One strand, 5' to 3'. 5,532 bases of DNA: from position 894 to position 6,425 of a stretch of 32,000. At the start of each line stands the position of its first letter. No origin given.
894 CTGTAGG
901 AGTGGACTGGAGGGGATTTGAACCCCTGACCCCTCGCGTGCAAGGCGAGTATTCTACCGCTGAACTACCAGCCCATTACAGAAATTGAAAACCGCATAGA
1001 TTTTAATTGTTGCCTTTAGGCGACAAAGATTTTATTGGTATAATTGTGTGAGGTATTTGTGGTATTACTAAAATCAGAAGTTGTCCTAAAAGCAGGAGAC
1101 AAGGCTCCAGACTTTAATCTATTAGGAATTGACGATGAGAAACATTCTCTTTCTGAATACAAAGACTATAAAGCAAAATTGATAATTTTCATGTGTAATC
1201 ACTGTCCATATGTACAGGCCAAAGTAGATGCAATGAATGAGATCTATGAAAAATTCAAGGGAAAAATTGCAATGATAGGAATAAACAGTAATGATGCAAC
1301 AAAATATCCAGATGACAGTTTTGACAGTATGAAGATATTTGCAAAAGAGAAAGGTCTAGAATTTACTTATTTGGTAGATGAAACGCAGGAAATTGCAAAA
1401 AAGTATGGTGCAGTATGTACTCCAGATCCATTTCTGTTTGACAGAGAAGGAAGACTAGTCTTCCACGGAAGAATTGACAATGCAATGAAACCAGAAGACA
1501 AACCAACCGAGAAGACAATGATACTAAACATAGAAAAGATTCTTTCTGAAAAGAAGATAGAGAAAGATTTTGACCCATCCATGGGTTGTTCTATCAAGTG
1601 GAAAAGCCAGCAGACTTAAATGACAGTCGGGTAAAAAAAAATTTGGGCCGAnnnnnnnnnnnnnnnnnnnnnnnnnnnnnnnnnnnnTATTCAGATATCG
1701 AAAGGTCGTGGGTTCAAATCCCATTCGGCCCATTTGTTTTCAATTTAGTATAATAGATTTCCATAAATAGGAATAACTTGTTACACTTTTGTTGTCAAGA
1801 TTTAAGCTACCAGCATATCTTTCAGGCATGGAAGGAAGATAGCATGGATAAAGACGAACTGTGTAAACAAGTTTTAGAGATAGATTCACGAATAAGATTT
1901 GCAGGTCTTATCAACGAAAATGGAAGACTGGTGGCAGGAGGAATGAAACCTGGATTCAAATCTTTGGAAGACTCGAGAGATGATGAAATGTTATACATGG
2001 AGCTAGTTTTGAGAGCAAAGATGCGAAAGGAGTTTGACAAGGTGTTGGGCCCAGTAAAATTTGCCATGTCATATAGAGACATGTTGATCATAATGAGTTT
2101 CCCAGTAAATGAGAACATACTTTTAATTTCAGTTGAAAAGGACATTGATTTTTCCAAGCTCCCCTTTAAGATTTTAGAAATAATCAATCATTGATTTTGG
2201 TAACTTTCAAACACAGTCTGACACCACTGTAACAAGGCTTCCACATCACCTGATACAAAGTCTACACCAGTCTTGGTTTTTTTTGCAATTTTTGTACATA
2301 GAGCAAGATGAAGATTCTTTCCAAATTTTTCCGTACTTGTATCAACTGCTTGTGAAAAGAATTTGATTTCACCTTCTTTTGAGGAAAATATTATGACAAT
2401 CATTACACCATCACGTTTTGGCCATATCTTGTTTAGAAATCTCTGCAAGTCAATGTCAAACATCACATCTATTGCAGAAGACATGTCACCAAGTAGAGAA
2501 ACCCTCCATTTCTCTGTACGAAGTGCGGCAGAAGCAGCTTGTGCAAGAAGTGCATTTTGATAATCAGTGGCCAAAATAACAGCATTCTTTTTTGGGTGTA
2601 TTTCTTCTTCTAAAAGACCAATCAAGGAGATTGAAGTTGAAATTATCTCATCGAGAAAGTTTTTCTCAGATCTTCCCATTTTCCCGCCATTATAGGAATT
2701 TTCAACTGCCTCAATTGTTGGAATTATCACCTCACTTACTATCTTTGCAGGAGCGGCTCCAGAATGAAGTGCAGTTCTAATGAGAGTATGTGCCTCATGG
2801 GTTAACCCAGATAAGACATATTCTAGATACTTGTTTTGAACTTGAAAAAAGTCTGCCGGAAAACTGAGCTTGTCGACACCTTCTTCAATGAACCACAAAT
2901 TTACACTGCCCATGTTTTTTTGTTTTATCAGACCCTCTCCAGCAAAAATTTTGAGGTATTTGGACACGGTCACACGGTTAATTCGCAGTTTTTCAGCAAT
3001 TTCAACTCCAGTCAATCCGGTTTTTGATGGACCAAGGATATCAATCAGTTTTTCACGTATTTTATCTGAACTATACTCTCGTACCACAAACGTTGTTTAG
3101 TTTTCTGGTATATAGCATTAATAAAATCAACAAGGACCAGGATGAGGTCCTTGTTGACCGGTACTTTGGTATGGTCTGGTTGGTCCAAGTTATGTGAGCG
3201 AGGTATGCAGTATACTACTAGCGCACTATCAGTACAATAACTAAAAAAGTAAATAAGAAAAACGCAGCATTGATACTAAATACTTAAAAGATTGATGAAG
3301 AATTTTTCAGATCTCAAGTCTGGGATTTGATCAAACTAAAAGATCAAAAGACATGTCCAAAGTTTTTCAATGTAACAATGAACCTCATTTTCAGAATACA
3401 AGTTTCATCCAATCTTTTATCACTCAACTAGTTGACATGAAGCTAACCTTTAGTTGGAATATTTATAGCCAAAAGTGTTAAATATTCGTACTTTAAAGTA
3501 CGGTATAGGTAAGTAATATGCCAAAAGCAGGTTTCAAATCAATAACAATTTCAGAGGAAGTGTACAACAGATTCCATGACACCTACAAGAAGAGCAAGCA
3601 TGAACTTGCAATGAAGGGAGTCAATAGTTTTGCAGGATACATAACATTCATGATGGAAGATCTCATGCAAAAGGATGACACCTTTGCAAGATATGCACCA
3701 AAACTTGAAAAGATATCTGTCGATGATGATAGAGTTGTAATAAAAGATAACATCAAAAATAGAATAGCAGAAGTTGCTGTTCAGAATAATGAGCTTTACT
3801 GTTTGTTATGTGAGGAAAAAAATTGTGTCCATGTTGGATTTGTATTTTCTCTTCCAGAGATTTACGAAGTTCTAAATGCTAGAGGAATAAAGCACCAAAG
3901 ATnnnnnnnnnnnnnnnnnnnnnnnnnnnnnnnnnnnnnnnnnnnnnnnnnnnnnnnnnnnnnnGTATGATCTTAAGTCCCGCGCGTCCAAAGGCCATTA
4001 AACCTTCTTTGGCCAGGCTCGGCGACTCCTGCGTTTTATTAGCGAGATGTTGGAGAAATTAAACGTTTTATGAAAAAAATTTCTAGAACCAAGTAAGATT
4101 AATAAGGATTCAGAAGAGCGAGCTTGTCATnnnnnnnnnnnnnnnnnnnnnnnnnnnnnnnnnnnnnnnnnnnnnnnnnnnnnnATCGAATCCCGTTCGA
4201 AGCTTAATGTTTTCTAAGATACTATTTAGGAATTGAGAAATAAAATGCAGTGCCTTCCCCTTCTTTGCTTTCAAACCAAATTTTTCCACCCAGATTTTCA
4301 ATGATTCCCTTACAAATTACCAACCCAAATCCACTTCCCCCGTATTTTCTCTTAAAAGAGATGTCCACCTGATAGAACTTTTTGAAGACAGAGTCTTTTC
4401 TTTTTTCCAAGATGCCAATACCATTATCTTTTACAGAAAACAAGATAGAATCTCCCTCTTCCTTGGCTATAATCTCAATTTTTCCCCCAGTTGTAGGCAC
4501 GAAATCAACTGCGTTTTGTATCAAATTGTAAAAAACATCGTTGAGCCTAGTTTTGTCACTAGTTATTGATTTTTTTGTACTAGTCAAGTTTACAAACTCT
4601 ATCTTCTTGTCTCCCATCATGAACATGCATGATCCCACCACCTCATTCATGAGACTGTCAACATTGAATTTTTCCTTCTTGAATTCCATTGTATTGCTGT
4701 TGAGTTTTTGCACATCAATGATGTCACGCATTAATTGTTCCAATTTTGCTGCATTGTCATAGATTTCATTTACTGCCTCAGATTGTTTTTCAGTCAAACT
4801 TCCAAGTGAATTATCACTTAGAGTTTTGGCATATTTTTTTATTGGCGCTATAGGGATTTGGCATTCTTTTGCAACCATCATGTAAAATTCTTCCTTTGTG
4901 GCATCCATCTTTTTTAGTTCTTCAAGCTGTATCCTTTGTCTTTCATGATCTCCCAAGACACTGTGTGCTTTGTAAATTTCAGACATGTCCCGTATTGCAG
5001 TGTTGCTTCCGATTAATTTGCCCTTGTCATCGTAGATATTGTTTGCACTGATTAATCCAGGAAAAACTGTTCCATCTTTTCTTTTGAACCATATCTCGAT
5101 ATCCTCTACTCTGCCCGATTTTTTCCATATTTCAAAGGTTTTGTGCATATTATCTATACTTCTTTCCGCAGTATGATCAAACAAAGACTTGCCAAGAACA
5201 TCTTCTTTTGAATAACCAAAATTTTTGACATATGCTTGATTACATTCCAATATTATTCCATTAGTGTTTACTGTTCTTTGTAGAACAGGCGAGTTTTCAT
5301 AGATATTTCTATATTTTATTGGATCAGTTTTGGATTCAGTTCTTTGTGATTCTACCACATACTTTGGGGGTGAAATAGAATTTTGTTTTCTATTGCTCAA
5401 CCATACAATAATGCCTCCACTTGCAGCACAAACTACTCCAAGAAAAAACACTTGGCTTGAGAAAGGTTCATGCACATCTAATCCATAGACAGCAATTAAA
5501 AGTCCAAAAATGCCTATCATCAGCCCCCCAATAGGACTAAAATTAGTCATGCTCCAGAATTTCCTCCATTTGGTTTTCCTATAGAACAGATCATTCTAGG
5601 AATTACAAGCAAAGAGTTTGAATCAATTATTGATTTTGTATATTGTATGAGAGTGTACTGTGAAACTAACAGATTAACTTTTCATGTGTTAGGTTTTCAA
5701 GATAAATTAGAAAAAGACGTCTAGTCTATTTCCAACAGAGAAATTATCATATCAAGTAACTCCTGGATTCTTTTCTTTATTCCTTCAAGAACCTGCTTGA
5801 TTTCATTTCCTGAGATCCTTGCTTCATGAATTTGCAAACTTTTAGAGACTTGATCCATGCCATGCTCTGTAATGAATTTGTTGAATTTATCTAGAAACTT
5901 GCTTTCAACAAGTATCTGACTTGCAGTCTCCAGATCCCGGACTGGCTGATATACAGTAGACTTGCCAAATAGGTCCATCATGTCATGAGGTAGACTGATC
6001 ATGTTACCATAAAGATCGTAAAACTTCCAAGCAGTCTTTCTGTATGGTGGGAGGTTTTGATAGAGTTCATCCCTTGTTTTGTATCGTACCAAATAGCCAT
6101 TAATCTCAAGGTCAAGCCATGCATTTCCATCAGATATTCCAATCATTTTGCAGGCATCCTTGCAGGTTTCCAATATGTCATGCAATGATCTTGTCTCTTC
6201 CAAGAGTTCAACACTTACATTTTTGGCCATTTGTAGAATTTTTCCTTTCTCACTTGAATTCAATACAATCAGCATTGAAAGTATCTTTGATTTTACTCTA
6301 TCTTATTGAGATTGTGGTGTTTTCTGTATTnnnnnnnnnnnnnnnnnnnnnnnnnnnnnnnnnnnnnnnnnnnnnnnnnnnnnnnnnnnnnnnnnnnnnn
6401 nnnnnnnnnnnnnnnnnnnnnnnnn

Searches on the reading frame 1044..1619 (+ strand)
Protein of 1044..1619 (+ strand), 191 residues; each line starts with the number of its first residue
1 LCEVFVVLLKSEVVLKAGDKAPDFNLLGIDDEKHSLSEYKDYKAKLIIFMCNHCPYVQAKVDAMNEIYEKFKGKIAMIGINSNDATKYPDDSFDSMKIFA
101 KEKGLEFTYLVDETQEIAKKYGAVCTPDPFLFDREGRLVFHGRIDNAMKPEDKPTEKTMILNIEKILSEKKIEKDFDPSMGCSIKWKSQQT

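Call 68: search_protein_families(library=pfam, proteins=[window:1044-1619:+], max_evalue=0.001)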
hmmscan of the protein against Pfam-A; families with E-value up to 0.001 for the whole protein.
window:1044-1619:+ (191 aa): 4 families
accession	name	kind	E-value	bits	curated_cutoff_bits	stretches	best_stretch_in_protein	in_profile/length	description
PF00578.27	AhpC-TSA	-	8.6e-23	81.1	26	1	18-139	2-122/124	AhpC/TSA family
PF08534.16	Redoxin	-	2.3e-19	70.1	26.6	1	16-145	1-135/148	Redoxin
PF13905.12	Thioredoxin_8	-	6.8e-06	26.8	27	1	46-137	5-93/94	Thioredoxin-like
PF13098.12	Thioredoxin_2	-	0.0008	20.2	27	0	43-138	6-87/104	Thioredoxin-like domain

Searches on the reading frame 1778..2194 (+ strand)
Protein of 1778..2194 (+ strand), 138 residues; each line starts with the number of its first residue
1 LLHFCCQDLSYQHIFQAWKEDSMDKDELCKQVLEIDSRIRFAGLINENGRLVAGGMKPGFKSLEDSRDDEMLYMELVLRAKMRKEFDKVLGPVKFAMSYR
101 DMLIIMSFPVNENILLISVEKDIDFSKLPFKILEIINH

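Call 68: search_protein_families(library=pfam, proteins=[window:1778-2194:+], max_evalue=0.001)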
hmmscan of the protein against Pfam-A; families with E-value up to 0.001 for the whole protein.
window:1778-2194:+ (138 aa): 1 family
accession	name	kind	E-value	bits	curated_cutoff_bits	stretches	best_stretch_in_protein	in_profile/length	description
PF20364.3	DUF6659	-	1.9e-19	70.6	27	1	27-136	11-119/131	Family of unknown function (DUF6659)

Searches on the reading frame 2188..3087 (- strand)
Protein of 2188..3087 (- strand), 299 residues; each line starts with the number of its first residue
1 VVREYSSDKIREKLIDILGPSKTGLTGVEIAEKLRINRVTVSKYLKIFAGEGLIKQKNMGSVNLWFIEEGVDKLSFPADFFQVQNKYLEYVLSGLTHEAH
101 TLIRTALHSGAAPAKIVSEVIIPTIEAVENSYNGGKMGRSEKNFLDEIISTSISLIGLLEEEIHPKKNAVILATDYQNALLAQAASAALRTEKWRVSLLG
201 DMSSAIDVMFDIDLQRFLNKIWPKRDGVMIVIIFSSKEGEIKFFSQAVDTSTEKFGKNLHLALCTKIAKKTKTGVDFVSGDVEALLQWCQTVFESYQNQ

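Call 68: search_protein_families(library=pfam, proteins=[window:2188-3087:-], max_evalue=0.001)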
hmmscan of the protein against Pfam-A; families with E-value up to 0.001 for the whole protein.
window:2188-3087:- (299 aa): 1 family
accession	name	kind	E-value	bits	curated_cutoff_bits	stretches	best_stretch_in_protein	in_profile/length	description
PF02607.22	B12-binding_2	-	5.7e-05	23.7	23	1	84-138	2-55/74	B12 binding domain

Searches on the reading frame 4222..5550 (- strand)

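Call 68: search_protein_families(library=pfam, proteins=[window:4222-5550:-], max_evalue=0.001)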
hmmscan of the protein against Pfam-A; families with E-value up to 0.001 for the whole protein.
window:4222-5550:- (442 aa): 6 families
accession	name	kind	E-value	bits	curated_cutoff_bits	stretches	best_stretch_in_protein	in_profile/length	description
PF02518.31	HATPase_c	-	2.2e-26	92.9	26.4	1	332-441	2-108/111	Histidine kinase-, DNA gyrase B-, and HSP90-like ATPase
PF13426.13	PAS_9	-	8.3e-15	55.4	27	1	94-191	7-103/103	PAS domain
PF00989.32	PAS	-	8e-14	52.1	22.6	1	79-188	2-112/113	PAS fold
PF08447.18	PAS_3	-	1.1e-06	29.3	25.6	1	101-180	2-83/89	PAS fold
PF08448.16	PAS_4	-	2e-06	28.4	23.1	1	85-191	2-107/110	PAS fold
PF00512.31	HisKA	-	4e-05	24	26.9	1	220-285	3-65/66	His Kinase A (phospho-acceptor) domain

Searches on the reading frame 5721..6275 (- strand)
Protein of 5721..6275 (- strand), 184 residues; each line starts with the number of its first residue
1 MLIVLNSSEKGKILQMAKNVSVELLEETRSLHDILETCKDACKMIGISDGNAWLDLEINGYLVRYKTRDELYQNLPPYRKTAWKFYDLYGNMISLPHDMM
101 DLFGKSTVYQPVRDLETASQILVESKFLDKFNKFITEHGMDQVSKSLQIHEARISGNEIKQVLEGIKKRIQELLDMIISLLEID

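Call 45: search_protein_families(library=pfam, proteins=[window:5721-6275:-], max_evalue=1)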
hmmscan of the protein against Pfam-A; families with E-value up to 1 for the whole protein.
window:5721-6275:- (184 aa): 4 families
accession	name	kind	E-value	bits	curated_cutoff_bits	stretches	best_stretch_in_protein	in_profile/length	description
PF18864.6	AbiTii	-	8.7e-10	39.5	27.6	1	22-173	8-159/189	AbiTii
PF17320.7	DUF5363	-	0.096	12.9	25.8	1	126-142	11-27/54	Family of unknown function (DUF5363)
PF07743.18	HSCB_C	-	0.18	12.7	22.1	0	114-133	52-71/74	HSCB C-terminal oligomerisation domain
PF20893.2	DUF6845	-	0.39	11.3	27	0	8-43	108-143/149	Domain of unknown function (DUF6845)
